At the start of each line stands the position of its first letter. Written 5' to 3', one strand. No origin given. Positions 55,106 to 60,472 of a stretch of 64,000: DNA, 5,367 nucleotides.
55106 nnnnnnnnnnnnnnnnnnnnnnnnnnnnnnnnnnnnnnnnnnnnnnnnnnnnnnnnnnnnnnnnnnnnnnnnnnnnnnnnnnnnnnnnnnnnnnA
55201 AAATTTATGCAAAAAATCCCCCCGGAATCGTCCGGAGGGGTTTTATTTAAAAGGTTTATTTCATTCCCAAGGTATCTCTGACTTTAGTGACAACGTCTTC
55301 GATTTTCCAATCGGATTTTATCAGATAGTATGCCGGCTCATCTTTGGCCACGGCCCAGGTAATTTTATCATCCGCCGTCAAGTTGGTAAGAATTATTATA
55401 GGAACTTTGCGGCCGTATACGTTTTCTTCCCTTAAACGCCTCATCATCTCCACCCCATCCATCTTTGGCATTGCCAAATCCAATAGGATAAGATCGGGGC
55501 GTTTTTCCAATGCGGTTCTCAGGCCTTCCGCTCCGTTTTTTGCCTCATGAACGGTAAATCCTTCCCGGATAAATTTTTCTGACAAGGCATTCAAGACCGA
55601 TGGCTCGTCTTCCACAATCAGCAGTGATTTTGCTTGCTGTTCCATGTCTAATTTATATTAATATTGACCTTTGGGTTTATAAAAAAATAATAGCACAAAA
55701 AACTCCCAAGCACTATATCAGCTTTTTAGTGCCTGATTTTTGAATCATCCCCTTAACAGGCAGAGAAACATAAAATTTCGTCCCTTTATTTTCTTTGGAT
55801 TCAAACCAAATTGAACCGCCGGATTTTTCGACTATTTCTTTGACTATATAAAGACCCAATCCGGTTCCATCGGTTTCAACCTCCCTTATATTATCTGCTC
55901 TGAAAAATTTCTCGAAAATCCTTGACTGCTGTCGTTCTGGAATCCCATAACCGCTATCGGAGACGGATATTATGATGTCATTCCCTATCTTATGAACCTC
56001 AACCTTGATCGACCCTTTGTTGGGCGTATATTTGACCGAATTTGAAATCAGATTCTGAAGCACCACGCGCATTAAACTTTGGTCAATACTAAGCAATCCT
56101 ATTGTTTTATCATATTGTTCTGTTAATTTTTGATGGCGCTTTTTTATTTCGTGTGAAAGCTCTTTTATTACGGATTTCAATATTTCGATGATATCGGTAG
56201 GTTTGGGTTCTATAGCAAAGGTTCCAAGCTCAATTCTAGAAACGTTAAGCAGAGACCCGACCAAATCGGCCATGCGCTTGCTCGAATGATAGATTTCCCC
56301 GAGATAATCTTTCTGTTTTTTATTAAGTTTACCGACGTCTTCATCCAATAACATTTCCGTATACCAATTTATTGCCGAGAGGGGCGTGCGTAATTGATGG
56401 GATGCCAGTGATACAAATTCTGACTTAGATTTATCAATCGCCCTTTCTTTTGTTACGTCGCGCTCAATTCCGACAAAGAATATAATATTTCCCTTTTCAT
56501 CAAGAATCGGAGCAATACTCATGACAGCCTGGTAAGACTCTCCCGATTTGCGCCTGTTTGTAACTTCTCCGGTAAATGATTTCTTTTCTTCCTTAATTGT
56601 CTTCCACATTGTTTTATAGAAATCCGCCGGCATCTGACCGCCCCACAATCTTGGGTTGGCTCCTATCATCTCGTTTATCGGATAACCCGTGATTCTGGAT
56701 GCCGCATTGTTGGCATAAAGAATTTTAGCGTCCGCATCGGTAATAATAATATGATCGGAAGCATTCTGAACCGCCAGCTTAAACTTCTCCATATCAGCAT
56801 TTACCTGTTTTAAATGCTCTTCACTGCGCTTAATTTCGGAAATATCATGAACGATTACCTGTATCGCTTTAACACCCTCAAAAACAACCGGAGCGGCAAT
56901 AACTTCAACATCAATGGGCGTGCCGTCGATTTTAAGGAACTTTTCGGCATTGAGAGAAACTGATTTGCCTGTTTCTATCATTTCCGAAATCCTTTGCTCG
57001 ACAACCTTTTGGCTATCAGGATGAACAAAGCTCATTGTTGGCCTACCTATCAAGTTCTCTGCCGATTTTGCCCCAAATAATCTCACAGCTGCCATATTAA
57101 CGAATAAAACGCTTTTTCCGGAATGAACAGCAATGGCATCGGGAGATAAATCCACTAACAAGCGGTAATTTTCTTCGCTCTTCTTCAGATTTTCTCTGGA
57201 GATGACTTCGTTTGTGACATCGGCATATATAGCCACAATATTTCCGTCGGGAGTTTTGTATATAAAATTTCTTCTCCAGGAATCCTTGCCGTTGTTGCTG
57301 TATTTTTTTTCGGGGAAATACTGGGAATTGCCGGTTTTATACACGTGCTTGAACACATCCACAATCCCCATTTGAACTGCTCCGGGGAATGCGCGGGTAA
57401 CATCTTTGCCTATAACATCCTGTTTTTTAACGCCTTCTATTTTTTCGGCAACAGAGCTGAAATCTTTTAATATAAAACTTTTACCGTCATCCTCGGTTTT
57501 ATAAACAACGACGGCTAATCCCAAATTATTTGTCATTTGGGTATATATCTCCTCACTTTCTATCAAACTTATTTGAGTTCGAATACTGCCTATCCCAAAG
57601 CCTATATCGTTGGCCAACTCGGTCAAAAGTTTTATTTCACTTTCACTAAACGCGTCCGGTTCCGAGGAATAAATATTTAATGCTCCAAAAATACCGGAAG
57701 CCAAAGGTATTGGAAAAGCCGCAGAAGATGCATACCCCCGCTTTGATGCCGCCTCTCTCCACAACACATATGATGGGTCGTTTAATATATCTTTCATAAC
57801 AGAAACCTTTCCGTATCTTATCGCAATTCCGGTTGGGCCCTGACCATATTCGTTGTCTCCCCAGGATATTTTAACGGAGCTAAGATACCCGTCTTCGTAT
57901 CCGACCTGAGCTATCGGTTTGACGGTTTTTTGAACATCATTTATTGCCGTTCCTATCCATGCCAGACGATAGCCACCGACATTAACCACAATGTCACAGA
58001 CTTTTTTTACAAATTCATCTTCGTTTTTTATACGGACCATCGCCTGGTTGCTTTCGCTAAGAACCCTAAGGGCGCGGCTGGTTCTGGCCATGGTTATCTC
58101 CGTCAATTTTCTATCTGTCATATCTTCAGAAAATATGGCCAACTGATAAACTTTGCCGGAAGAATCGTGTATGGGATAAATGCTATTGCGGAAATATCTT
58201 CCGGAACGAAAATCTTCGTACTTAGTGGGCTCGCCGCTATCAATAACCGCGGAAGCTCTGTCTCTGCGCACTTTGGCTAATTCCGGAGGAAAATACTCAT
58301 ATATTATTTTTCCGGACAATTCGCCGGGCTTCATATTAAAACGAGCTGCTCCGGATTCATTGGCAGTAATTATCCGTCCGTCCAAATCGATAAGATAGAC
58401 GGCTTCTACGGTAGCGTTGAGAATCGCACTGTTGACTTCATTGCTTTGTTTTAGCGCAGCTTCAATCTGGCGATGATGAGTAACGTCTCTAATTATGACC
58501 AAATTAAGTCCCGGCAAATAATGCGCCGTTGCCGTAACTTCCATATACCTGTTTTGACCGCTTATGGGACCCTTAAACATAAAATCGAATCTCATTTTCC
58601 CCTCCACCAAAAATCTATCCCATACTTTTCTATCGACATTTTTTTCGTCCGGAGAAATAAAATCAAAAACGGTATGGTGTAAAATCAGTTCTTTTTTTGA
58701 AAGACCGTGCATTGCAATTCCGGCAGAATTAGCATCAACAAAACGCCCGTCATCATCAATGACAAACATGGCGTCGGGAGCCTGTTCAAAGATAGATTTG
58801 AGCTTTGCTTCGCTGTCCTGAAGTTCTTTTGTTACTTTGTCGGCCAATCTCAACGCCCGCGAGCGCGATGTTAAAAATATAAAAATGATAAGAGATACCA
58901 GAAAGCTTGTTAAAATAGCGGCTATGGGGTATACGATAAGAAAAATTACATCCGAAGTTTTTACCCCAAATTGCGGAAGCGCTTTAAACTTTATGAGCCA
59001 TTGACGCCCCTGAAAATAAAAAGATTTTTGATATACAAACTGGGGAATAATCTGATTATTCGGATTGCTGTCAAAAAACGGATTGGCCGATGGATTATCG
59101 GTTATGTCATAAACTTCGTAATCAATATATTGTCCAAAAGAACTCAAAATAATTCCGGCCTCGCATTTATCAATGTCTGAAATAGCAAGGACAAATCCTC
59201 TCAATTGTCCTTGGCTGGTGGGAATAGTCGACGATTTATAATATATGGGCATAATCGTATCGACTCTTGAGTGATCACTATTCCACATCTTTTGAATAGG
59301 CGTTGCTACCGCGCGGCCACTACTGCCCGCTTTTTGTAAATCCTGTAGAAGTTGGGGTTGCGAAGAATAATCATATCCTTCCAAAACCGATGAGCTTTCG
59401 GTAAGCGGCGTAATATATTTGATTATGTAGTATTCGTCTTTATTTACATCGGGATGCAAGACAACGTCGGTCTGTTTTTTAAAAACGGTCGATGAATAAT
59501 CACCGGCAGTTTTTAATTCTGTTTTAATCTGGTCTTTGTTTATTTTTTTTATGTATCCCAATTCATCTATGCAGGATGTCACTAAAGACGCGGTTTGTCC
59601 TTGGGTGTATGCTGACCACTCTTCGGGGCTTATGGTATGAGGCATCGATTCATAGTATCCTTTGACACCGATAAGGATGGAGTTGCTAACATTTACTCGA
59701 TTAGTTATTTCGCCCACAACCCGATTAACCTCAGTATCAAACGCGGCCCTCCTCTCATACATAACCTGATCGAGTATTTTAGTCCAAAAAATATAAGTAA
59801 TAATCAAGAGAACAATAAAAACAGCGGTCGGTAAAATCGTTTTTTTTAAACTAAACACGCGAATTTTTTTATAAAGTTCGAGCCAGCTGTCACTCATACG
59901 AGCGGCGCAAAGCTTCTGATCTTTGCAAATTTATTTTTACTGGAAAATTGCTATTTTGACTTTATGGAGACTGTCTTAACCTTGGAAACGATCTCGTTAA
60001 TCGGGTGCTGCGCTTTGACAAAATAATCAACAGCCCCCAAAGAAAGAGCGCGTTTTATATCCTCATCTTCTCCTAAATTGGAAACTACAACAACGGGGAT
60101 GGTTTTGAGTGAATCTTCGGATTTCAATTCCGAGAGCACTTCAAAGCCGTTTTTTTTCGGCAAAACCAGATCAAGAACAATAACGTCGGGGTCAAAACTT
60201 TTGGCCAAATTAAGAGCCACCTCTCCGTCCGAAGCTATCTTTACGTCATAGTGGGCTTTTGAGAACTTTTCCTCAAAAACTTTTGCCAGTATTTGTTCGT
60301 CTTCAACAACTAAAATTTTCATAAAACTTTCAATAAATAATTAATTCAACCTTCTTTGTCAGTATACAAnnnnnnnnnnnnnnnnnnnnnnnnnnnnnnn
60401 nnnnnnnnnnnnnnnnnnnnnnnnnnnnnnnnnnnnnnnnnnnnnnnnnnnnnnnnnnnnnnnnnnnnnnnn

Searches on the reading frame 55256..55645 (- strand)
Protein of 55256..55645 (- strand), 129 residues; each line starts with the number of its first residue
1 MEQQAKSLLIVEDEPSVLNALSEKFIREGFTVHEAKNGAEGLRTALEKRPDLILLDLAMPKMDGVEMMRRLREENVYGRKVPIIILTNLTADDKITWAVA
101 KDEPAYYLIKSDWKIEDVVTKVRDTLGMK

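Call 4: search_protein_families(library=pfam, proteins=[window:55256-55645:-], max_evalue=1)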
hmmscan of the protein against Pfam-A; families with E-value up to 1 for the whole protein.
window:55256-55645:- (129 aa): 3 families
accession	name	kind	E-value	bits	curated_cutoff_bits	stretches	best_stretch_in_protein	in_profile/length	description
PF00072.30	Response_reg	-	3.8e-22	79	30.2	1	9-120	2-108/111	Response regulator receiver domain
PF23198.2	PDE8A_N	-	0.0003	21.2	29.6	1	3-84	8-90/147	PDE8A-like, N-terminal domain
PF09235.17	SAM_Ste50p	-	0.032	14.9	21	0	111-128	4-21/75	Ste50p, sterile alpha motif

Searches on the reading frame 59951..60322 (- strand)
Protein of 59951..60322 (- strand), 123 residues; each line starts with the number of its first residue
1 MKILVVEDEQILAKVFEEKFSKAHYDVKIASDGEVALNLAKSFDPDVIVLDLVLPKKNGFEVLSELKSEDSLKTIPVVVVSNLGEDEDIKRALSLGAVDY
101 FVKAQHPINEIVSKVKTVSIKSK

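Call 4: search_protein_families(library=pfam, proteins=[window:59951-60322:-], max_evalue=1)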
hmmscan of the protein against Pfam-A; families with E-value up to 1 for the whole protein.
window:59951-60322:- (123 aa): 5 families
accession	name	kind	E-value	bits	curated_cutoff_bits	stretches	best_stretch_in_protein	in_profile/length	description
PF00072.30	Response_reg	-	5e-24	85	30.2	1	3-113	1-108/111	Response regulator receiver domain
PF23198.2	PDE8A_N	-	0.034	14.5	29.6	1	4-88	14-100/147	PDE8A-like, N-terminal domain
PF18321.7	3HCDH_RFF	-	0.12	13.1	23.6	1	30-54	3-27/69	3-hydroxybutyryl-CoA dehydrogenase reduced Rossmann-fold domain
PF02310.24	B12-binding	-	0.15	12.3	32.1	1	11-79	19-86/121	B12 binding domain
PF02809.26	UIM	-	0.29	11.5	21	1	85-95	2-12/17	Ubiquitin interaction motif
